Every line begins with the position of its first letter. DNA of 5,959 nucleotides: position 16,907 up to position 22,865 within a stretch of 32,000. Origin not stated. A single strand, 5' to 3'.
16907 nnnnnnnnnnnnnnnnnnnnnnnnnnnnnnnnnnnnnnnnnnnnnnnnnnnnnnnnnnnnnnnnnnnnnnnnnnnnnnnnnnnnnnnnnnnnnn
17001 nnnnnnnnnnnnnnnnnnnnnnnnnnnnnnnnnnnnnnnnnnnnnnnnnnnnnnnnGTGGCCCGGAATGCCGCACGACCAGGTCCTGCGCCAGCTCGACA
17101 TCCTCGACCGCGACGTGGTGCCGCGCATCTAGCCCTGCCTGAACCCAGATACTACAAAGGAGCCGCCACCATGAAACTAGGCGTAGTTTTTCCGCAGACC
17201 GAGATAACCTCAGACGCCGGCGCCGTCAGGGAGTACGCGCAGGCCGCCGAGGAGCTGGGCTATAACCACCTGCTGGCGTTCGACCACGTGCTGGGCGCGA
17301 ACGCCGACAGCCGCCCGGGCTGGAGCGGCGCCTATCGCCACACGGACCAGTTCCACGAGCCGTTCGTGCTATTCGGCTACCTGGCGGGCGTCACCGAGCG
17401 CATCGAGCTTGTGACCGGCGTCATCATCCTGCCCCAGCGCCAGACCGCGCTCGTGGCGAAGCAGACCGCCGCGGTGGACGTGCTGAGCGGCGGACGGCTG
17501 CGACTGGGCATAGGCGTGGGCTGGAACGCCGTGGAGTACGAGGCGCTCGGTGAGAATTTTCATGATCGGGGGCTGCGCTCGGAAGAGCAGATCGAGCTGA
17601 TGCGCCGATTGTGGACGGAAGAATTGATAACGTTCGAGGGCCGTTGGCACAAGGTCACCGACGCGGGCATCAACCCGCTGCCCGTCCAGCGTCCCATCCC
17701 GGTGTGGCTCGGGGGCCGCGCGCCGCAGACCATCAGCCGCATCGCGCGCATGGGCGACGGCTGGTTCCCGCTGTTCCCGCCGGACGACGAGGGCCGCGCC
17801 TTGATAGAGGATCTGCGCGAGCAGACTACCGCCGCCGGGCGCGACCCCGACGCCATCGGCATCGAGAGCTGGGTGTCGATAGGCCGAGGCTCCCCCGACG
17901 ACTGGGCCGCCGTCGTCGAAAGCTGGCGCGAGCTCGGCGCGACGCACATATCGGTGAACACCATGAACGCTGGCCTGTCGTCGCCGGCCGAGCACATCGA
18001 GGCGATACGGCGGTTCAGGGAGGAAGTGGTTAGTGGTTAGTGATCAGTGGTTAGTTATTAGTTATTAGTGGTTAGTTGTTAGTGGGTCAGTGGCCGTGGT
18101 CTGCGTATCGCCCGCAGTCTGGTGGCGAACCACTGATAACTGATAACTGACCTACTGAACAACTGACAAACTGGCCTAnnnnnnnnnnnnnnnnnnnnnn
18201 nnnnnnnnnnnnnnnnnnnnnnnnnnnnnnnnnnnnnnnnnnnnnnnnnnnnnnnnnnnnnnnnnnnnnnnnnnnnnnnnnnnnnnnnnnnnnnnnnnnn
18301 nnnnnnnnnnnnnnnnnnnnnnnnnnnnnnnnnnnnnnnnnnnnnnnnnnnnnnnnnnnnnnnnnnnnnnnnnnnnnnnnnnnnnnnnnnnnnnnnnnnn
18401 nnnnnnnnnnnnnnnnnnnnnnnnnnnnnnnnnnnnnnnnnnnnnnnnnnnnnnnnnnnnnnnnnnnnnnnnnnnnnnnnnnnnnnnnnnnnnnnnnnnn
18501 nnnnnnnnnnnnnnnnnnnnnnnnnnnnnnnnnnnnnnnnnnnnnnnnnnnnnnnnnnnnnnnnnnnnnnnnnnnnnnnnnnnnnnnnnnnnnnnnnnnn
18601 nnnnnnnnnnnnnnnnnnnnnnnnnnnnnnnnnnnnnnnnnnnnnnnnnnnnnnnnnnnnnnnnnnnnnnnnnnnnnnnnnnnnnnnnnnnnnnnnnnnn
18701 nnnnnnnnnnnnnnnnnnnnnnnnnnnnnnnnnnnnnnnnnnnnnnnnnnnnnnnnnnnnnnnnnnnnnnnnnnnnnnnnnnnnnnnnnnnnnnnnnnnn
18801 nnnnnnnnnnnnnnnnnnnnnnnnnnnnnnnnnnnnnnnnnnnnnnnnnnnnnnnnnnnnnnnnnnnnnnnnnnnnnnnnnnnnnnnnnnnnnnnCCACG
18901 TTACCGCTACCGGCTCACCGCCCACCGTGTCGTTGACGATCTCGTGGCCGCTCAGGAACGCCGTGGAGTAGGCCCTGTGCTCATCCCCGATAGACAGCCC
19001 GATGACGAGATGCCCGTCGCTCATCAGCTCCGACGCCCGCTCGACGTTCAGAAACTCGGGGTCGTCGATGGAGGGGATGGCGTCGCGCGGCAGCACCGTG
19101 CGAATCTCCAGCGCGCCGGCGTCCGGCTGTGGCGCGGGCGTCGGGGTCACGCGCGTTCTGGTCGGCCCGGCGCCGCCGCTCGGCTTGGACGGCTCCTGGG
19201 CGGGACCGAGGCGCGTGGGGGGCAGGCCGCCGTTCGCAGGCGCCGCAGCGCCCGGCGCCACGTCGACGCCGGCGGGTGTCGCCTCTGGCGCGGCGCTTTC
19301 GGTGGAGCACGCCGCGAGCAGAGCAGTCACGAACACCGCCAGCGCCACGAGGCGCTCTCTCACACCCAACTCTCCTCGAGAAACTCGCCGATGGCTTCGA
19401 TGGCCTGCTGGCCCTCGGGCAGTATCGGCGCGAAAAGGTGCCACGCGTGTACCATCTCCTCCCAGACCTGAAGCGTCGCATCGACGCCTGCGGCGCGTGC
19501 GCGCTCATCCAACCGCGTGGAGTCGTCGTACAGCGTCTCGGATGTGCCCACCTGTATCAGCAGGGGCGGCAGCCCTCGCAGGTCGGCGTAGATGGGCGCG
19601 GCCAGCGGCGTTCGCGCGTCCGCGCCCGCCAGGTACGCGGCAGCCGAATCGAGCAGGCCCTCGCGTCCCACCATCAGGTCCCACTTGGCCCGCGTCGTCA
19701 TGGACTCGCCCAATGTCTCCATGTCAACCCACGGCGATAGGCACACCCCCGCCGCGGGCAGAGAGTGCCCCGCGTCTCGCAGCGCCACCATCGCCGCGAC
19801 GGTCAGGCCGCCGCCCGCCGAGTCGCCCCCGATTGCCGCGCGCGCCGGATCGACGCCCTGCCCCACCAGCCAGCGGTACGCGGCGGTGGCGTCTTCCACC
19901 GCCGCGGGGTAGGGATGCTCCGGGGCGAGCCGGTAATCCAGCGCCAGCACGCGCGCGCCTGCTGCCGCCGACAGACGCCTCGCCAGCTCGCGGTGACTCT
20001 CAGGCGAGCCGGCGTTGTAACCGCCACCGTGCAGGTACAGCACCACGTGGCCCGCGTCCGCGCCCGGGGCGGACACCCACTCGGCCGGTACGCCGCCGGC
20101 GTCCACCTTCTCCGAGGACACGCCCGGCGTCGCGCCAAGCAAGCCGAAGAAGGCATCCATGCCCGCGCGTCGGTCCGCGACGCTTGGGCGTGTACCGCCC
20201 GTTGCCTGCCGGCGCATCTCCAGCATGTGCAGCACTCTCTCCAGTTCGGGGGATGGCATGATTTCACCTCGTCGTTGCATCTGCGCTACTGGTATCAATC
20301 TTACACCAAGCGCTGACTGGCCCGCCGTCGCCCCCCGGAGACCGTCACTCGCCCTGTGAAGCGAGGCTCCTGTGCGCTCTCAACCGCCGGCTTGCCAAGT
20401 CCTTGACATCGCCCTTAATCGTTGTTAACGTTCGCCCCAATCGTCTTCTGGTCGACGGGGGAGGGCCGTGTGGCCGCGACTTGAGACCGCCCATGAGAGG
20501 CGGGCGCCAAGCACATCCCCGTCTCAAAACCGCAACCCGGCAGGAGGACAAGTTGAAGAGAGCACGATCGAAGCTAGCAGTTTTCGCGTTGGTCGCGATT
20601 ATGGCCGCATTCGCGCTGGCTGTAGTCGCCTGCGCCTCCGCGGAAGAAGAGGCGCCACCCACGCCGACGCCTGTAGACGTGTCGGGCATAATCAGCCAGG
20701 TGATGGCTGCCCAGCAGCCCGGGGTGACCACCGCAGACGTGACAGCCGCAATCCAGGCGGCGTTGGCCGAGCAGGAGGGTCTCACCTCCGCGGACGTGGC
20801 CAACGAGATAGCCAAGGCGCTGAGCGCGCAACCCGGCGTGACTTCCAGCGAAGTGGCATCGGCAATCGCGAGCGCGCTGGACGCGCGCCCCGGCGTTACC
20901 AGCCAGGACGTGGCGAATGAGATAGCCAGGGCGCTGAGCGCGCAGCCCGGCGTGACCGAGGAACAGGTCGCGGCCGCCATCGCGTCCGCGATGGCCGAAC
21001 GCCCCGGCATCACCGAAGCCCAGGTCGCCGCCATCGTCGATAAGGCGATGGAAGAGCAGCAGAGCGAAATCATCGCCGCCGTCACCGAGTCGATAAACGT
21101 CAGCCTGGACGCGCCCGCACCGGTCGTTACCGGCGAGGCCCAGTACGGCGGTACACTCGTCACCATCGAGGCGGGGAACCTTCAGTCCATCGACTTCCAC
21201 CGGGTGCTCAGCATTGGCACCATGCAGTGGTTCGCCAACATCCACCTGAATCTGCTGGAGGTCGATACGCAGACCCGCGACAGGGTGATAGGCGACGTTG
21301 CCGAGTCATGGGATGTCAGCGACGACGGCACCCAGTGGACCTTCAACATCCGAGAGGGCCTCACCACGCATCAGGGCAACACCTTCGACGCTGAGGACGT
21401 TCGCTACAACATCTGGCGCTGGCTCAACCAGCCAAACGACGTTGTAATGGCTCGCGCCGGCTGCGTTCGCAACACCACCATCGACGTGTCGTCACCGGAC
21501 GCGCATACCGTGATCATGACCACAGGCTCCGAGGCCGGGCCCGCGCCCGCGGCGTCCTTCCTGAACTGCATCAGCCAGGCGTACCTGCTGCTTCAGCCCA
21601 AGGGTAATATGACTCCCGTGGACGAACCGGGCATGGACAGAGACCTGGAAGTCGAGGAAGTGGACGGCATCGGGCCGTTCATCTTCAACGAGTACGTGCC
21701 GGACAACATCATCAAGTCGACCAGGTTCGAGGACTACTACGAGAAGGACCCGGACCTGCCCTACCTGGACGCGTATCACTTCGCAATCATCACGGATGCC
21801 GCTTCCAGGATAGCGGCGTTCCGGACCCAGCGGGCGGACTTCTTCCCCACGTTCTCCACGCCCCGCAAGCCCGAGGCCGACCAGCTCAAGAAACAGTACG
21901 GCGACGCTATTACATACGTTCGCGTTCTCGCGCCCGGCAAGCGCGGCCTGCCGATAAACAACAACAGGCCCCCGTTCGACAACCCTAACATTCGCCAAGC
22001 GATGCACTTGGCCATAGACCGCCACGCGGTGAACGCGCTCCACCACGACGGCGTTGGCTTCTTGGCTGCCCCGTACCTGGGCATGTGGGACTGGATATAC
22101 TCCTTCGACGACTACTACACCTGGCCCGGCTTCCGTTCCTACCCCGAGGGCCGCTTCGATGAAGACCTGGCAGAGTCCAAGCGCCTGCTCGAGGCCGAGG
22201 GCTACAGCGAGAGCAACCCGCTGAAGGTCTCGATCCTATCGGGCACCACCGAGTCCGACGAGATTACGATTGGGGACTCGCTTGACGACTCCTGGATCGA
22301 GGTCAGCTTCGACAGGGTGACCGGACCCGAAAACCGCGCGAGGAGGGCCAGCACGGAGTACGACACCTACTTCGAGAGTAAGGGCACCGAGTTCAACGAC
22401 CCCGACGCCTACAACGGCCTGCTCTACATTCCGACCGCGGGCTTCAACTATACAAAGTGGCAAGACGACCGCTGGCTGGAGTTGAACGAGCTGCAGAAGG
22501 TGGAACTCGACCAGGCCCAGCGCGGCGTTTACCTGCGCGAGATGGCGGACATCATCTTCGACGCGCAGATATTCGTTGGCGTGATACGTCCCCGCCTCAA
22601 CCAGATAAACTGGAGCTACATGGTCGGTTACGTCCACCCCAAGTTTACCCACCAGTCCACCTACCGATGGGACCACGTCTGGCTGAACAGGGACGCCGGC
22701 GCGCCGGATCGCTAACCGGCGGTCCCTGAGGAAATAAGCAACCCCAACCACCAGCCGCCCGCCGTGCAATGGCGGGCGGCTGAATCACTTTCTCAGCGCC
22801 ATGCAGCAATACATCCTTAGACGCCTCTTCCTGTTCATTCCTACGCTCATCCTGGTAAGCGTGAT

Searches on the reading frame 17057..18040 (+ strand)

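Call 58: search_protein_families(library=pfam, proteins=[window:17057-18040:+], max_evalue=0.001)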
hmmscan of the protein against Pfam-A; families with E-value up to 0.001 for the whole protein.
window:17057-18040:+ (327 aa): 1 family
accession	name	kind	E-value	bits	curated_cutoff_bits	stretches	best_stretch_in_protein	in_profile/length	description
PF00296.26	Bac_luciferase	-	1e-53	183.2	27.9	1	51-276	18-231/314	Luciferase-like monooxygenase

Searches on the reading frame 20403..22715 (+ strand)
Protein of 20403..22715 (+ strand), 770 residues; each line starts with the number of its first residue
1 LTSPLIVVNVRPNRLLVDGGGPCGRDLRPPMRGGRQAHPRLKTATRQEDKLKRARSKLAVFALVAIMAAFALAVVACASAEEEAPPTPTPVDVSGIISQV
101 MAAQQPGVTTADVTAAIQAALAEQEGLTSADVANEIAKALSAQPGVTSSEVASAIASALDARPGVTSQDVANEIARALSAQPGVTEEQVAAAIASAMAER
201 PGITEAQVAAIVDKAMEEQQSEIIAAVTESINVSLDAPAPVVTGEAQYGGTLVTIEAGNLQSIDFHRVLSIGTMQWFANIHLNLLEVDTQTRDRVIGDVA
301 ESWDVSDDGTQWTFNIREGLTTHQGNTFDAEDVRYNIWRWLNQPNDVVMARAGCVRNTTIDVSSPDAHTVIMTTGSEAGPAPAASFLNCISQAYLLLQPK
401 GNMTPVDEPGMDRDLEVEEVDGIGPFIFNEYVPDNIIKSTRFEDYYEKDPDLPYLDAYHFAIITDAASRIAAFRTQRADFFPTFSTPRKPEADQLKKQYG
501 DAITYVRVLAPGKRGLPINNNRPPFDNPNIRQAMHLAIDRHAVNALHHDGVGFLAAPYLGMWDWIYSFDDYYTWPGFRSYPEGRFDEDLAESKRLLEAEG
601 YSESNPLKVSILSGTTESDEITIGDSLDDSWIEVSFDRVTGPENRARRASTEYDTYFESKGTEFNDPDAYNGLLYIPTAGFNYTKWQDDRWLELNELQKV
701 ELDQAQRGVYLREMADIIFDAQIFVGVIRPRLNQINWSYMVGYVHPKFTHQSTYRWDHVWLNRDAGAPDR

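Call 58: search_protein_families(library=pfam, proteins=[window:20403-22715:+], max_evalue=0.001)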
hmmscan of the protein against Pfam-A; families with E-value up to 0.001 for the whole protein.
window:20403-22715:+ (770 aa): 2 families
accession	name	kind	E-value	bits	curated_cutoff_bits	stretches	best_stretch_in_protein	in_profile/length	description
PF00496.27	SBP_bac_5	-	4.3e-53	181.2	32.4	1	295-679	2-365/368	Bacterial extracellular solute-binding proteins, family 5 Middle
PF00557.29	Peptidase_M24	-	0.00032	21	23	0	189-220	10-43/208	Metallopeptidase family M24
